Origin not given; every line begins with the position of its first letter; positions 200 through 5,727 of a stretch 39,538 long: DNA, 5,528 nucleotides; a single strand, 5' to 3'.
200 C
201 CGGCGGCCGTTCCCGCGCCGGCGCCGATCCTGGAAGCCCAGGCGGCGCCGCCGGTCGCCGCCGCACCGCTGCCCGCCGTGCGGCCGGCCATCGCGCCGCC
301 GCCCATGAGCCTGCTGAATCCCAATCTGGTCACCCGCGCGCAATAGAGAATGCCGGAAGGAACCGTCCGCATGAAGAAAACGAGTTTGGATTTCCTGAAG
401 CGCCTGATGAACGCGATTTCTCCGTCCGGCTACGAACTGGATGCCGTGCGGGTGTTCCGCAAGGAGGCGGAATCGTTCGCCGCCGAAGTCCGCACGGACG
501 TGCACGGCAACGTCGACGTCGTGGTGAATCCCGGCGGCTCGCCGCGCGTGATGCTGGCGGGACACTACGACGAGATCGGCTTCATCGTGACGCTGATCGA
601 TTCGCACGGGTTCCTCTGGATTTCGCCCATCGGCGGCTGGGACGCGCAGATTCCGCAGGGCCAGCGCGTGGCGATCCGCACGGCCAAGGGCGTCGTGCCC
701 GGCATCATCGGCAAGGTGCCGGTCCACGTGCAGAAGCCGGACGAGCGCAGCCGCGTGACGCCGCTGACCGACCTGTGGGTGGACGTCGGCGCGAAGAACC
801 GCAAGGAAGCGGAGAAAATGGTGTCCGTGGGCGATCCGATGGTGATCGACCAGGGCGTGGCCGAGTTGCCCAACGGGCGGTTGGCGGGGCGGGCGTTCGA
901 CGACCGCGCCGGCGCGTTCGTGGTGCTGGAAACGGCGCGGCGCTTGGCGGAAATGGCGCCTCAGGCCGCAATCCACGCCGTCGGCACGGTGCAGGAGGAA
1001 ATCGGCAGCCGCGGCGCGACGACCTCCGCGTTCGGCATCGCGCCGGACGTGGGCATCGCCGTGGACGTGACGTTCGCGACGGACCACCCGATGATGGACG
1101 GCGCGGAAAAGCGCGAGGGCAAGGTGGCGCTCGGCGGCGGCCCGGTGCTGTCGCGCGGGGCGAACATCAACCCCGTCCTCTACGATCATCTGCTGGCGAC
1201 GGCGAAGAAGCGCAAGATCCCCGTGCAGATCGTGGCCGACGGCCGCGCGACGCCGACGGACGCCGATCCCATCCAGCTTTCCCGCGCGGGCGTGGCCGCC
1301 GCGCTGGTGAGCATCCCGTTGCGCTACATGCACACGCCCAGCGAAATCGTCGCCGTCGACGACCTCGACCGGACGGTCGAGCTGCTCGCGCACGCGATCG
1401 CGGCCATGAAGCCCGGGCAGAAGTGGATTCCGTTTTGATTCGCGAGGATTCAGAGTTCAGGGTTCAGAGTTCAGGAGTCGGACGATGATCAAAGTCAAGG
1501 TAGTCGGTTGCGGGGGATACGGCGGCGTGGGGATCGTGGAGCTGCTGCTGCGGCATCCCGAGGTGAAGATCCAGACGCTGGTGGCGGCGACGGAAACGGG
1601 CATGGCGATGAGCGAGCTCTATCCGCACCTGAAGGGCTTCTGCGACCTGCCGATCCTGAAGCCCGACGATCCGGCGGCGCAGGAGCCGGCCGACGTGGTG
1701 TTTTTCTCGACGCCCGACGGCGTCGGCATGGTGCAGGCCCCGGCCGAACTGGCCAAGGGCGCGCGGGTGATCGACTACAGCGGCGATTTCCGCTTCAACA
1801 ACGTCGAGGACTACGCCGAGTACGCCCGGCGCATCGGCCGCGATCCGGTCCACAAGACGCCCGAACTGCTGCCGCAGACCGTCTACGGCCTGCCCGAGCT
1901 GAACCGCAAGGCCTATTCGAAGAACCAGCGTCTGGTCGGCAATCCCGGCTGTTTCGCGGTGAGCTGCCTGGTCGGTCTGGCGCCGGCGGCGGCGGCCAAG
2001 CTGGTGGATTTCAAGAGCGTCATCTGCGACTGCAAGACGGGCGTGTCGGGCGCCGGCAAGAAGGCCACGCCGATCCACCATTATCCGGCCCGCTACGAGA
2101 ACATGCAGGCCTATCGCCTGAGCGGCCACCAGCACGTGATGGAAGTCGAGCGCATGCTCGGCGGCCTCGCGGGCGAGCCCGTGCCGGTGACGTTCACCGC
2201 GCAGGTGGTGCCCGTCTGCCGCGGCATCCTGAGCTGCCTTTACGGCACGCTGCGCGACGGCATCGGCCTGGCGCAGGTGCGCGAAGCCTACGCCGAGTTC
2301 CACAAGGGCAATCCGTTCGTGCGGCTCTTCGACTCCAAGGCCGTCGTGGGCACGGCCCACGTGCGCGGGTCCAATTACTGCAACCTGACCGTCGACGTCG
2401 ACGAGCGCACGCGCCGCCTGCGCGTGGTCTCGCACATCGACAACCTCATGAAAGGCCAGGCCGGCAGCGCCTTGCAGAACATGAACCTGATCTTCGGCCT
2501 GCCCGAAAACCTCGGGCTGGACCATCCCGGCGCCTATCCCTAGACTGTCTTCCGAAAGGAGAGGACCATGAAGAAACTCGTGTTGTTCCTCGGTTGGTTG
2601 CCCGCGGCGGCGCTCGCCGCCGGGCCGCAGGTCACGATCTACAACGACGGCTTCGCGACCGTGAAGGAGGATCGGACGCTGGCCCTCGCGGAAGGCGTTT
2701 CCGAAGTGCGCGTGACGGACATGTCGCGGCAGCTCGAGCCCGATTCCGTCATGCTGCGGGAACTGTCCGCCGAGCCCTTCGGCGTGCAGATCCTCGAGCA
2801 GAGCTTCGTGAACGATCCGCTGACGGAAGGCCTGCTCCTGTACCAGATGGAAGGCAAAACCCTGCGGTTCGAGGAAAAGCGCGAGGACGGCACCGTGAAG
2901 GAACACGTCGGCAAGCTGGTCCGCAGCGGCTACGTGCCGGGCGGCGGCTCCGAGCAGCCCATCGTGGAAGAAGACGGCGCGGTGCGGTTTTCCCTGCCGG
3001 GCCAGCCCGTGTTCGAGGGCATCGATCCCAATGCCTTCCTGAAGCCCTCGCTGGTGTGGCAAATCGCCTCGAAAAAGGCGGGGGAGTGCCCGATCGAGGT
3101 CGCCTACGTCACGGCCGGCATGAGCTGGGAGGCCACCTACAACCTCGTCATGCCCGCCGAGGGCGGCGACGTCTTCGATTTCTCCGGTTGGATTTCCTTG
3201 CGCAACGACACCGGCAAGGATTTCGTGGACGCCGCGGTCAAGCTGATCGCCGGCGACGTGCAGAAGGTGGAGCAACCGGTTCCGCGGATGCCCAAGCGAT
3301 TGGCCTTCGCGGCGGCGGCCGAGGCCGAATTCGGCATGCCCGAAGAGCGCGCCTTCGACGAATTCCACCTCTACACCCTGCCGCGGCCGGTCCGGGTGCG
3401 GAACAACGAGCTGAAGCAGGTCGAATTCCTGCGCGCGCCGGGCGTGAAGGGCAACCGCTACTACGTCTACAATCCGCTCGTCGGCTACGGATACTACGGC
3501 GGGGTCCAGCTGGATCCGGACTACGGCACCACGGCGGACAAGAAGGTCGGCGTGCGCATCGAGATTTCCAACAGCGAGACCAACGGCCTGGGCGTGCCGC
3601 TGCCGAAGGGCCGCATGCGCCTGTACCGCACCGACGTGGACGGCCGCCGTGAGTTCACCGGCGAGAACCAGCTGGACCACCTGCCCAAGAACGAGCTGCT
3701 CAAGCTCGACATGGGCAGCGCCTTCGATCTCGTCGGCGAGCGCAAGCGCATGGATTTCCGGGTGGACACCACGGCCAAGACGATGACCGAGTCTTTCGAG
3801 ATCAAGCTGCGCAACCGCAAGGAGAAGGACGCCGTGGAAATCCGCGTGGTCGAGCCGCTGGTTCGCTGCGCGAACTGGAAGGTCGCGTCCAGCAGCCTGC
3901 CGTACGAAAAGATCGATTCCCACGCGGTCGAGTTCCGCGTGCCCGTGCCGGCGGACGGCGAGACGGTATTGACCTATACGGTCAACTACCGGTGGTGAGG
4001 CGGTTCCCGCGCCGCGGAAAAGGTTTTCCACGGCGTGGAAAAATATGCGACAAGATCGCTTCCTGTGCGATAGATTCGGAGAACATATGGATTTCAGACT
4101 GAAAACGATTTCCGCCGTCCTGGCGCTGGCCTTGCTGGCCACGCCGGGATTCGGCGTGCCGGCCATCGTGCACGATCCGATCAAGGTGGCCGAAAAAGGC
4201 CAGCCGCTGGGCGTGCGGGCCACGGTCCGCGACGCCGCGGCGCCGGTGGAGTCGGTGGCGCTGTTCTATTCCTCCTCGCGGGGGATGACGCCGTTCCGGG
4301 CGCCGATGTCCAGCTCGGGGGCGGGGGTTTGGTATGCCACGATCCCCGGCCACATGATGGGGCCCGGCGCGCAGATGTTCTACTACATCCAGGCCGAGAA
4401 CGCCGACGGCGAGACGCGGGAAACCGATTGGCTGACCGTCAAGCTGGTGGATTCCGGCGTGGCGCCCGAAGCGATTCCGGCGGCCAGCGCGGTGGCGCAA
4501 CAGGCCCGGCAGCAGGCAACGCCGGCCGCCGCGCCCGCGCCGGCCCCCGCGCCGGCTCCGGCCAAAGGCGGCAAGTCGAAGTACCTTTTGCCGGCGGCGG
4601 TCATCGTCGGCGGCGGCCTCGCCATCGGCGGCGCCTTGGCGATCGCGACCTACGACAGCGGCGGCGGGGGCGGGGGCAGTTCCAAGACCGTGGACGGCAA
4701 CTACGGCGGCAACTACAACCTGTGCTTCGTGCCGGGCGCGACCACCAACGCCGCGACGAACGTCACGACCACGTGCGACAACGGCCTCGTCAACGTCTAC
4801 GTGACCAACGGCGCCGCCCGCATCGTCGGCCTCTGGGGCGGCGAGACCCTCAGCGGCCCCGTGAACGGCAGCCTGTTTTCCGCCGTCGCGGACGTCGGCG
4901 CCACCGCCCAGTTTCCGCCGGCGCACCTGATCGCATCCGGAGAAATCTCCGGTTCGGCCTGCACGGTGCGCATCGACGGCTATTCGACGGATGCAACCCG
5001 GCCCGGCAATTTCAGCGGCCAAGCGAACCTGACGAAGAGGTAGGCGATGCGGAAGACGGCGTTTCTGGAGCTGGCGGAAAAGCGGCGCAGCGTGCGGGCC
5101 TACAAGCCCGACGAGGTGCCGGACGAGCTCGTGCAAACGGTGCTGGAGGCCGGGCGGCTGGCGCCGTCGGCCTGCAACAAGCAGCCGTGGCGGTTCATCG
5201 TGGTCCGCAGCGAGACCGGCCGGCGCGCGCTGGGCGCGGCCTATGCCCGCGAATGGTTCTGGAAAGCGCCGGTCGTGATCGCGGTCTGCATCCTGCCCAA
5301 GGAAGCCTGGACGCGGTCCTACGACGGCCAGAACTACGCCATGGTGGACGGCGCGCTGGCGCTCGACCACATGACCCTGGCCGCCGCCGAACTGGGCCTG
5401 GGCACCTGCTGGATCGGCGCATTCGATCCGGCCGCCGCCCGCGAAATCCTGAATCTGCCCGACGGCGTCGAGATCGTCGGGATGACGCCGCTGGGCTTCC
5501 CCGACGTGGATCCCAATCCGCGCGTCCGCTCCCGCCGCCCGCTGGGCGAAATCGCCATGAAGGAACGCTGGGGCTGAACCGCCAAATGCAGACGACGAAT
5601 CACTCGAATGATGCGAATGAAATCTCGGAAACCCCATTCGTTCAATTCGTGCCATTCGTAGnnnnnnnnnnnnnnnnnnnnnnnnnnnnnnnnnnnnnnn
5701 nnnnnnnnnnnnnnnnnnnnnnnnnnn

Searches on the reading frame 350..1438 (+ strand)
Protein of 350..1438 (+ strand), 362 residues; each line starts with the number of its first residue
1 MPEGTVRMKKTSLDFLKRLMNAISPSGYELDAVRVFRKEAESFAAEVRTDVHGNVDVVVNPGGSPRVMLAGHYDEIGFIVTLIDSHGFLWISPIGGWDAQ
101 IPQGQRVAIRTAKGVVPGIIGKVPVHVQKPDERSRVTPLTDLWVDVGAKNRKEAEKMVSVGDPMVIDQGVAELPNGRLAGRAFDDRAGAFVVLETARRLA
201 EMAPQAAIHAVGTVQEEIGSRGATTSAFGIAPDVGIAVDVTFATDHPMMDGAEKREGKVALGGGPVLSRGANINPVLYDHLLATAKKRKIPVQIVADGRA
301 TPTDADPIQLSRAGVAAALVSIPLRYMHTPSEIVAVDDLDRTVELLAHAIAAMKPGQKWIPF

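Call 53: search_protein_families(library=pfam, proteins=[window:350-1438:+], max_evalue=0.0001)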
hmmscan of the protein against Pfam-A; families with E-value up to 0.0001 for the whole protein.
window:350-1438:+ (362 aa): 2 families
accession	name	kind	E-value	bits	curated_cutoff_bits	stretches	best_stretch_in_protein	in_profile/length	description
PF05343.19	Peptidase_M42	-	6.9e-88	294.9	23.2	1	58-345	5-292/292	M42 glutamyl aminopeptidase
PF01546.33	Peptidase_M20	-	1.1e-07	32.4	24.6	1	174-351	24-205/206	Peptidase family M20/M25/M40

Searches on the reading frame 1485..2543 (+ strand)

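Call 53: search_protein_families(library=pfam, proteins=[window:1485-2543:+], max_evalue=0.0001)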
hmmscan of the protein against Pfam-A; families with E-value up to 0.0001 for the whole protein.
window:1485-2543:+ (352 aa): 3 families
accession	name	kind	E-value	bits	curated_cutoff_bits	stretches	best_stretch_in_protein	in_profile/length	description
PF22698.1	Semialdhyde_dhC_1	-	4.5e-49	166.9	27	1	156-320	1-165/165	Semialdehyde dehydrogenase, dimerisation domain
PF01118.30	Semialdhyde_dh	-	1.6e-25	90.3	26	1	3-145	1-119/121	Semialdehyde dehydrogenase, NAD binding domain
PF02774.23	Semialdhyde_dhC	-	4.4e-19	69.8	26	1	165-323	1-184/184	Semialdehyde dehydrogenase, dimerisation domain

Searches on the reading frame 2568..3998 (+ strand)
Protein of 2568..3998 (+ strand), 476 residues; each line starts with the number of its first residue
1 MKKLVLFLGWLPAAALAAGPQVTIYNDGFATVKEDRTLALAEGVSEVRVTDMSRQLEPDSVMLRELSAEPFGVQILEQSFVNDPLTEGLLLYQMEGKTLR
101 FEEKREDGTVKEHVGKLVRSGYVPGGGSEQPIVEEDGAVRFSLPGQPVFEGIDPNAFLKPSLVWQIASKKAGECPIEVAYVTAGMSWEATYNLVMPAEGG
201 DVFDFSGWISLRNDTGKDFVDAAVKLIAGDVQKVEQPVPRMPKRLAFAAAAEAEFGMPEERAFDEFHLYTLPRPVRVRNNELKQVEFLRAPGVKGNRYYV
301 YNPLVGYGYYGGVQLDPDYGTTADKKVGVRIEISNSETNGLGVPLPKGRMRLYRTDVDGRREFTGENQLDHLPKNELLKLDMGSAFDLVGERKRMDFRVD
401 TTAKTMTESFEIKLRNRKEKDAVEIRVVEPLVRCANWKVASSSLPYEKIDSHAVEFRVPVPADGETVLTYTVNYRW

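Call 53: search_protein_families(library=pfam, proteins=[window:2568-3998:+], max_evalue=0.0001)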
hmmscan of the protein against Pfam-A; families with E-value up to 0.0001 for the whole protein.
window:2568-3998:+ (476 aa): 2 families
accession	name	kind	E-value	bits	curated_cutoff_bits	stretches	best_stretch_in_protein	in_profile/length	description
PF13598.12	DUF4139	-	7.2e-09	36.1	31.8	1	176-476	1-203/205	Domain of unknown function (DUF4139)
PF13600.11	DUF4140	-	2.1e-05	25.3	27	1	22-84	1-58/98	N-terminal domain of unknown function (DUF4140)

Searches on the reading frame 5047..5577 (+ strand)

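Call 53: search_protein_families(library=pfam, proteins=[window:5047-5577:+], max_evalue=0.0001)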
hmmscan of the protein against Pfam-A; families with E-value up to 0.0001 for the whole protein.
window:5047-5577:+ (176 aa): 2 families
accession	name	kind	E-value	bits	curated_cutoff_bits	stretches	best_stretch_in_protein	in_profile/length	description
PF00881.29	Nitroreductase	-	5.1e-34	118.3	23.5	2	11-67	2-58/167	Nitroreductase family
PF14512.11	TM1586_NiRdase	-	6e-15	55.9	27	1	29-55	160-186/215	Putative TM nitroreductase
